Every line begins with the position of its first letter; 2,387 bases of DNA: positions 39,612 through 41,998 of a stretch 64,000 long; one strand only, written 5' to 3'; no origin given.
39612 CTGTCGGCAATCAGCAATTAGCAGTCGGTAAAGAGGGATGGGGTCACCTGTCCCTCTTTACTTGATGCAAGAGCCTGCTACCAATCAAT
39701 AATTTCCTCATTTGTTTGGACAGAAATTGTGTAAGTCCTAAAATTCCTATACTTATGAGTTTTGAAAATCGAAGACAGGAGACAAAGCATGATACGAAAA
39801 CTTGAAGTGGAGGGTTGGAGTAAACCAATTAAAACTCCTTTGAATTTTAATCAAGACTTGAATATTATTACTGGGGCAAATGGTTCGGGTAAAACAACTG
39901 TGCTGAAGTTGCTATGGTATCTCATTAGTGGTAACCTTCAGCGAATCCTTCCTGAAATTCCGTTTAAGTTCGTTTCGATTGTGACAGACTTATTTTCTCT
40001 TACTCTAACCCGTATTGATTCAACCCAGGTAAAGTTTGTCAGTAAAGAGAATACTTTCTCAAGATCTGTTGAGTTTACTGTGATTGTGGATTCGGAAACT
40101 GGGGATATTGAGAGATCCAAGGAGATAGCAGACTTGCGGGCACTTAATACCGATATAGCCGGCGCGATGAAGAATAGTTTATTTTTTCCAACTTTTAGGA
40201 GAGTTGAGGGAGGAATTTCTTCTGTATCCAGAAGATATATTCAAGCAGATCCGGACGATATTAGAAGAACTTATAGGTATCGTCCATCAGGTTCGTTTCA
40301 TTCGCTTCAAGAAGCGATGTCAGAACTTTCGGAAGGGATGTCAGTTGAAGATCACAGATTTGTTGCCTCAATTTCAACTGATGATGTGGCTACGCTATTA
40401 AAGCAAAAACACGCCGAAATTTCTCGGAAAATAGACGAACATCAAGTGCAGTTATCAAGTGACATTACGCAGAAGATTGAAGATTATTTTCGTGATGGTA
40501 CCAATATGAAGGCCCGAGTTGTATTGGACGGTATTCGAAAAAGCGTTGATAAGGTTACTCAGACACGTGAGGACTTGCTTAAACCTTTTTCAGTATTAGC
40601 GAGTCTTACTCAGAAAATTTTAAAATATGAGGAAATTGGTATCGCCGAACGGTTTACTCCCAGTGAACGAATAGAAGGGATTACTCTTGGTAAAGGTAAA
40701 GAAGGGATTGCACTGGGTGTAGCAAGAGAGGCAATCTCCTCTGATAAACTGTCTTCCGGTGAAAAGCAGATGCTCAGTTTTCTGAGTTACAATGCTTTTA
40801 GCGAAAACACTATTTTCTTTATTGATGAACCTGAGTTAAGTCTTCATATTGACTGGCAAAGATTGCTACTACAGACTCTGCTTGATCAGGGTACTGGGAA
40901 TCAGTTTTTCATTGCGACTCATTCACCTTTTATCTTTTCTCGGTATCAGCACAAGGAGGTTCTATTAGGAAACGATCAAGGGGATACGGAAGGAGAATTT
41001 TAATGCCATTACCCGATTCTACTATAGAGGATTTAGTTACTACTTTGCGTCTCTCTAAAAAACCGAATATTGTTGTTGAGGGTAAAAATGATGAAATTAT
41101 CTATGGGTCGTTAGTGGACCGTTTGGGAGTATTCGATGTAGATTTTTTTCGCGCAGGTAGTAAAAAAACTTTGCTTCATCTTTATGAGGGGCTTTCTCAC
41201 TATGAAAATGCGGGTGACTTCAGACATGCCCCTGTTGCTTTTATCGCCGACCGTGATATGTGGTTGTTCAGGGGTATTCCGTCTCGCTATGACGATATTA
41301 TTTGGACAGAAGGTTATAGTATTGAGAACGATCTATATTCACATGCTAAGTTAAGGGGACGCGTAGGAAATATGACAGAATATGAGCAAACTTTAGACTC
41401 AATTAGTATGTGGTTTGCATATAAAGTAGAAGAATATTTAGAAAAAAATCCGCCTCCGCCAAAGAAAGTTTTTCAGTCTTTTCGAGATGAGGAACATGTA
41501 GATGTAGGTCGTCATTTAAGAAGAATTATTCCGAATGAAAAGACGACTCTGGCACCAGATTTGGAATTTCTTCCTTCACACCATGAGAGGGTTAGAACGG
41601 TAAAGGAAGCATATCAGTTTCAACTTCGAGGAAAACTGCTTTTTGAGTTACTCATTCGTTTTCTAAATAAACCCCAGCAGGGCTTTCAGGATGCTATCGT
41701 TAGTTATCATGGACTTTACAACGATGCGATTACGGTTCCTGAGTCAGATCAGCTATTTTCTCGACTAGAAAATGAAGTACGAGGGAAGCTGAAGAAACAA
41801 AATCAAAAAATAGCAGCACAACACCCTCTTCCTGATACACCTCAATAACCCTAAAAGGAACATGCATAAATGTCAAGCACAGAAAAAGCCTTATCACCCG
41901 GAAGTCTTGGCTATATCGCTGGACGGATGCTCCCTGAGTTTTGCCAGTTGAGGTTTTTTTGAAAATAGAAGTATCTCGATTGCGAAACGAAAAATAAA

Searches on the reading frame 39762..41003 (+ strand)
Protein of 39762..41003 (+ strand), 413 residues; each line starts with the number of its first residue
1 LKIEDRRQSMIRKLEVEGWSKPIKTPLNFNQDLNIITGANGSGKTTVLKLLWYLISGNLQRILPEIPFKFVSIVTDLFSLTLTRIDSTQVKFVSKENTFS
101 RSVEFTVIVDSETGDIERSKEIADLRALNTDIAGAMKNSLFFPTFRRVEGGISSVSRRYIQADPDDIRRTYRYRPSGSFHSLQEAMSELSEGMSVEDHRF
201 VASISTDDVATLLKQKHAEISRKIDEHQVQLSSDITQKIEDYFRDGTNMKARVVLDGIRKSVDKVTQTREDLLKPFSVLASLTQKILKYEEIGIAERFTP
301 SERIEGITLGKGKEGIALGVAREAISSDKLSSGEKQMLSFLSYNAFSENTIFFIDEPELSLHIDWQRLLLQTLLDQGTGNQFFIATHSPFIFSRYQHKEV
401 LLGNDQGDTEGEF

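Call 14: search_protein_families(library=pfam, proteins=[window:39762-41003:+], max_evalue=0.001)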
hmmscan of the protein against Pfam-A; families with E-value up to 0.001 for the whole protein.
window:39762-41003:+ (413 aa): 6 families
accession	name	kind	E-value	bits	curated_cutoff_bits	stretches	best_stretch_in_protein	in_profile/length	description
PF13304.12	AAA_21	-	8.6e-22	79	27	2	325-392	233-303/304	AAA domain, putative AbiEii toxin, Type IV TA system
PF13175.12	AAA_15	-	1.8e-21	77.7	32.1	1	10-391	1-373/374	AAA ATPase domain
PF02463.25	SMC_N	-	9.6e-12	45.2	40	1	11-394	2-204/220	RecF/RecN/SMC N terminal domain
PF13476.12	AAA_23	-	3.2e-09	38.1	27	1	24-170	12-87/201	AAA domain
PF00005.33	ABC_tran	-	4.5e-06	27.8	25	0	35-57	15-37/137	ABC transporter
PF13166.12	AAA_13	-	0.0007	18.8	36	0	32-57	17-42/713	AAA domain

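Call 53: search_protein_families(library=padloc, proteins=[window:39762-41003:+], max_evalue=0.001)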
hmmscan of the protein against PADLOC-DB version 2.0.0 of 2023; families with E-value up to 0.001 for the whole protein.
window:39762-41003:+ (413 aa): 130 families (the best 25 are shown)
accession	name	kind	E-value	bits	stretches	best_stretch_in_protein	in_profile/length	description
PDLC04164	AriA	-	8.8e-27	92.3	2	307-394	149-238/253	-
PDLC02980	AriA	-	2.5e-24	84.8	2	322-391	195-302/304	-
PDLC00289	PtuA1|PtuA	-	3.2e-23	80.4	2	323-402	221-302/404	AAA ATPase domain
PDLC02979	AriA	-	1.2e-22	79.2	1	10-391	1-372/373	-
PDLC00290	PtuA1|PtuA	-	2.2e-19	68.1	2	10-56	2-48/414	AAA ATPase domain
PDLC00271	PtuA1|PtuA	-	1.2e-17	62.6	2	344-405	274-335/421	AAA ATPase domain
PDLC02335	AbiLi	-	5.4e-17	59.8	1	6-402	45-250/326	AbiLi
PDLC00303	PtuA1|PtuA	-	5.8e-17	59.9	1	316-393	202-283/386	AAA ATPase domain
PDLC00298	PtuA1|PtuA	-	1.1e-16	58.9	2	11-121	3-107/423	AAA ATPase domain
PDLC02981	AriAB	-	1.2e-16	58.6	2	201-392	197-377/694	-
PDLC00305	PtuA1|PtuA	-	2.4e-16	58.1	2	349-401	245-297/392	AAA ATPase domain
PDLC00283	PtuA1|PtuA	-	5.4e-16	56.7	1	224-399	195-351/448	AAA ATPase domain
PDLC00307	PtuA1|PtuA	-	1.1e-15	55.6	2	10-67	1-58/424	AAA ATPase domain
PDLC00266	PtuA1|PtuA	-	1.5e-15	55.4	1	327-402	310-390/483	AAA ATPase domain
PDLC02913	ATPase_I-A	-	1.5e-15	55.3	2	237-402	252-417/508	-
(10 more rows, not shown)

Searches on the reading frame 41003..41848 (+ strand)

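Call 14: search_protein_families(library=pfam, proteins=[window:41003-41848:+], max_evalue=0.001)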
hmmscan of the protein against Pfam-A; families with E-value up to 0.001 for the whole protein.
window:41003-41848:+ (281 aa): 1 family
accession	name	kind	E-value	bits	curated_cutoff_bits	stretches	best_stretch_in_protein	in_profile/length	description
PF14491.11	DUF4435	-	2.4e-05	24.7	27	1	22-114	4-92/238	Protein of unknown function (DUF4435)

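Call 53: search_protein_families(library=padloc, proteins=[window:41003-41848:+], max_evalue=0.001)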
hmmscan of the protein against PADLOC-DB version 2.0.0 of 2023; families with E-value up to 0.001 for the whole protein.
window:41003-41848:+ (281 aa): 1 family
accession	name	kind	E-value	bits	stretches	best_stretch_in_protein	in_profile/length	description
PDLC02983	AriB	-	2.7e-07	29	1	23-146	5-126/236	-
